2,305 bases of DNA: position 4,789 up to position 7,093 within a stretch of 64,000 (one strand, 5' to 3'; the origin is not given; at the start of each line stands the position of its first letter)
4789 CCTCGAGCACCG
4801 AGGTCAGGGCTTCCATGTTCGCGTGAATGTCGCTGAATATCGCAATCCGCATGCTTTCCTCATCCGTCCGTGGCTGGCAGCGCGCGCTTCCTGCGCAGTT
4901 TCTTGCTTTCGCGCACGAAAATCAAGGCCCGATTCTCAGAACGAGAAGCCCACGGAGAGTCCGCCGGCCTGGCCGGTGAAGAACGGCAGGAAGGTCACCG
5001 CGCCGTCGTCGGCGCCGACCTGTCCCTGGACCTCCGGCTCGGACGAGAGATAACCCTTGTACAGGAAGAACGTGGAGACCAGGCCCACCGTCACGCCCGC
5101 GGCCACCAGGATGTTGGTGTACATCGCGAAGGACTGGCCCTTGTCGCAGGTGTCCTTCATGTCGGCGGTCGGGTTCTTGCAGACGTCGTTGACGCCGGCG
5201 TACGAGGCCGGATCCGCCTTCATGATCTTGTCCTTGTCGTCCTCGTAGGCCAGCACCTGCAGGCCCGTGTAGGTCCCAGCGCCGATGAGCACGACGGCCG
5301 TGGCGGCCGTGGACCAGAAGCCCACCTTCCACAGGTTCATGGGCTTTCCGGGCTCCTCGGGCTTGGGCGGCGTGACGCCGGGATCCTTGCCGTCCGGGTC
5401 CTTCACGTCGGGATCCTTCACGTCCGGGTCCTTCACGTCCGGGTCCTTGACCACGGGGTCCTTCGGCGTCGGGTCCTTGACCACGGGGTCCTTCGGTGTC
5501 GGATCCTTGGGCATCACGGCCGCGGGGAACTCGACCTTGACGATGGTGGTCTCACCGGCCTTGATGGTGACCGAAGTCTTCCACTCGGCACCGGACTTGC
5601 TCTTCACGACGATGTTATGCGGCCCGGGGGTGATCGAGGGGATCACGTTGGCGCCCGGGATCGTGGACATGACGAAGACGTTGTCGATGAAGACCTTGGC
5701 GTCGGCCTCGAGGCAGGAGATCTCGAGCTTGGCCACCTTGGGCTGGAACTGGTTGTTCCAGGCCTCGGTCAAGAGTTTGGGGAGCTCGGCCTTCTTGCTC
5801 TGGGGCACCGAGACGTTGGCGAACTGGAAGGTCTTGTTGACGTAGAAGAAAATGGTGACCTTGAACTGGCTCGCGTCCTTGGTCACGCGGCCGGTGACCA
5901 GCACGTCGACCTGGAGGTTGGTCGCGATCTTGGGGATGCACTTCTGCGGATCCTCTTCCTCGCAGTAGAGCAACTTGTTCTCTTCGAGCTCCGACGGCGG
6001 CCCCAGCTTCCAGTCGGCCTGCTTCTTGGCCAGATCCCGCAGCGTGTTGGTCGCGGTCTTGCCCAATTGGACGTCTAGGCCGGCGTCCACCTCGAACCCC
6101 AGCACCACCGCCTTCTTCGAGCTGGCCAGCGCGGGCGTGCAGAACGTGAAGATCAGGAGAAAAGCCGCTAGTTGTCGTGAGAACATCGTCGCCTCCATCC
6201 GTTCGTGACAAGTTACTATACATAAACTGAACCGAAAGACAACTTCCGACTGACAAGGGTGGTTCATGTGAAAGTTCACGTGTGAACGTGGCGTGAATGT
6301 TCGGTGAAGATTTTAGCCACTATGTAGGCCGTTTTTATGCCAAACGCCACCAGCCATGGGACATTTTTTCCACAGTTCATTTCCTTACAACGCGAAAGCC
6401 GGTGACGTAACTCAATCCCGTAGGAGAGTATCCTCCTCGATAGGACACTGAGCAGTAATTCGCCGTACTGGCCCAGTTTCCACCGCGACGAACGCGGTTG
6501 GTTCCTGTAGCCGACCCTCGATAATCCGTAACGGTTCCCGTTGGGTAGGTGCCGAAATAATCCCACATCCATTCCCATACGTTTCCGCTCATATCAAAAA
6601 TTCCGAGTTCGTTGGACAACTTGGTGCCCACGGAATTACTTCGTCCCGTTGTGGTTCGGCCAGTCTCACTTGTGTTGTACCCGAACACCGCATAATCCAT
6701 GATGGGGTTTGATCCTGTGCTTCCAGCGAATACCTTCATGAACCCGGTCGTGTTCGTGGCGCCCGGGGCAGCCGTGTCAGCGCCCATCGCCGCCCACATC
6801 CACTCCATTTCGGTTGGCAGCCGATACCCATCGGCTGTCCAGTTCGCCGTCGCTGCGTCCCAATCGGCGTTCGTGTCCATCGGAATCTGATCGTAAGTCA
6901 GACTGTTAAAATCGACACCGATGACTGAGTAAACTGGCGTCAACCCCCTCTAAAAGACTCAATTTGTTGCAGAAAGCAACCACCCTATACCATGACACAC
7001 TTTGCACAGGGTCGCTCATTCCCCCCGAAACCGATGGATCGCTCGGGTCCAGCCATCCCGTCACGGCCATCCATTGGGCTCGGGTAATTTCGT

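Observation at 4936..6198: Paralogous envelope-protein family with hypervariable charged tandem repeats and a shared C-terminal two-TM module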

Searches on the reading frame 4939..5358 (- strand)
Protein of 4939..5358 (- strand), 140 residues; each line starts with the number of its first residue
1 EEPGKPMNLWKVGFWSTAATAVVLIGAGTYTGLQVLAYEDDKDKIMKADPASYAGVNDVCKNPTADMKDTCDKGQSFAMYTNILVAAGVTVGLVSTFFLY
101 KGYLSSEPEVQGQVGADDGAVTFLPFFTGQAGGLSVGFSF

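Call 26: search_protein_representatives(alignment_id=A3)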
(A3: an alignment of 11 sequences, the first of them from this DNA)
Query: 11 sequences, 141 profile positions. Proteins with E-value up to 0.001 (for the whole library): 404; up to 1e-10: 136; up to 1e-30: 7. The best 150 are listed.
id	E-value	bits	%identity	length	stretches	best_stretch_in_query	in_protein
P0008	3.9e-61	221.6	-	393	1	2-141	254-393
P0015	3.3e-39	150.6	-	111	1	33-141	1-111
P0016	1.3e-38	148.6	-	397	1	4-141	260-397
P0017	4.1e-38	147.0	-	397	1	5-141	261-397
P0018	1.3e-35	138.9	-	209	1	2-141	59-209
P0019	8.9e-34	133.0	-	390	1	2-141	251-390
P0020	3.3e-32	127.9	-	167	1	4-141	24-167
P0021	1.9e-30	122.2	-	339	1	4-141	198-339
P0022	2.0e-30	122.1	-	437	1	2-141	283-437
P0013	2.4e-30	121.8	-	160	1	3-141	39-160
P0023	4.1e-30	121.1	-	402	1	4-141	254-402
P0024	1.9e-29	118.9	-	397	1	9-141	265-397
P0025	2.0e-29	118.9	-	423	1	7-141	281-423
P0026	2.6e-29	118.5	-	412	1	7-141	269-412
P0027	8.7e-29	116.8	-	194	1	2-141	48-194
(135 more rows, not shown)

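Call 37: search_protein_families(library=pfam, alignment_id=A6, max_evalue=0.01)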
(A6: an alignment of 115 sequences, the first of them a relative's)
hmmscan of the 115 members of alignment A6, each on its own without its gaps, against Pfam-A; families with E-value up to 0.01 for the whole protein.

A. member 1, P0016 (397 aa): 0 families

B. families by the number of members that match (of 115 scanned): 32 families (the first 25 are shown)
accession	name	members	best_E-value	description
PF08308.17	PEGA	82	1.7e-33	PEGA domain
PF13620.12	CarboxypepD_reg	68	1.6e-08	Carboxypeptidase regulatory-like domain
PF11684.13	DUF3280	31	3.4e-06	Protein of unknown function (DUF2380)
PF07719.23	TPR_2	21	1.9e-10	Tetratricopeptide repeat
PF00515.34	TPR_1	17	7.3e-10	Tetratricopeptide repeat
PF13715.12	CarbopepD_reg_2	13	5.8e-09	CarboxypepD_reg-like domain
PF13181.12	TPR_8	12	1.6e-06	Tetratricopeptide repeat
PF13174.12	TPR_6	12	1.8e-05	Tetratricopeptide repeat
PF11008.14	DUF2846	12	5.7e-05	Protein of unknown function (DUF2846)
PF13432.12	TPR_16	10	8.2e-07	Tetratricopeptide repeat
PF13424.12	TPR_12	9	3.9e-08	Tetratricopeptide repeat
PF13428.12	TPR_14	7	3.8e-08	Tetratricopeptide repeat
PF12985.13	DUF3869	5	0.003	Domain of unknown function (DUF3869)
PF14559.12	TPR_19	4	1.5e-07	Tetratricopeptide repeat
PF12895.13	ANAPC3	4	0.00085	Anaphase-promoting complex, cyclosome, subunit 3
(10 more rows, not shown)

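Call 58: search_solved_structures(query=A3, max_evalue=10, show_alignments=2)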
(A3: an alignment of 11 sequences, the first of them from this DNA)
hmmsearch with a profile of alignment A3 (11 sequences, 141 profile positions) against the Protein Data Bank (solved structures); distinct sequences matched with E-value up to 10: 2.
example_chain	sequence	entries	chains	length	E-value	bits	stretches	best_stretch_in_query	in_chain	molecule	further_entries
8e9g_K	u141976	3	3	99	0.19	15.2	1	73-108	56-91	NADH-quinone oxidoreductase subunit K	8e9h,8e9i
9kqp_G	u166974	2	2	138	0.57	13.6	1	81-117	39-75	Photosystem I reaction center subunit V, chloroplastic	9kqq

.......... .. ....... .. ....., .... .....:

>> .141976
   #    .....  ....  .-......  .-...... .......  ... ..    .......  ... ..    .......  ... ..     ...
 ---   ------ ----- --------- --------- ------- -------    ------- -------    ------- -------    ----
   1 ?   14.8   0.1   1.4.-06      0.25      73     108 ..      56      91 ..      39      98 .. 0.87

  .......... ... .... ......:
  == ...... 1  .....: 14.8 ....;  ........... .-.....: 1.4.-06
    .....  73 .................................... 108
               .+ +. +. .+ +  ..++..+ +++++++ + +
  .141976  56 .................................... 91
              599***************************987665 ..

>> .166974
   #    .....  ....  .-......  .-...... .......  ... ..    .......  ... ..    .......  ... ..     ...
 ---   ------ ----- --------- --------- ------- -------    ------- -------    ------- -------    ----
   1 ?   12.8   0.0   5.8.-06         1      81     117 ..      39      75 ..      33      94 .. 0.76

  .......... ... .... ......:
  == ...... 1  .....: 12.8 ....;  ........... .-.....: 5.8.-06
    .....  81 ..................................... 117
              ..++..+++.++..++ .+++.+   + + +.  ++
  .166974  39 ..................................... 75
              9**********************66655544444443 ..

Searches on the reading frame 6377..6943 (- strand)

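Call 46: search_protein_families(library=pfam, proteins=[window:6377-6943:-], max_evalue=0.001)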
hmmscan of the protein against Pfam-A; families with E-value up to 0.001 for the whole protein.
window:6377-6943:- (188 aa): 1 family
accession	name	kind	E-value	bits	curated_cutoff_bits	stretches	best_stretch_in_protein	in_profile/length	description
PF03781.23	FGE-sulfatase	-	6.3e-22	78.9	23.3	1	25-187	95-255/255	Sulfatase-modifying factor enzyme 1-like domain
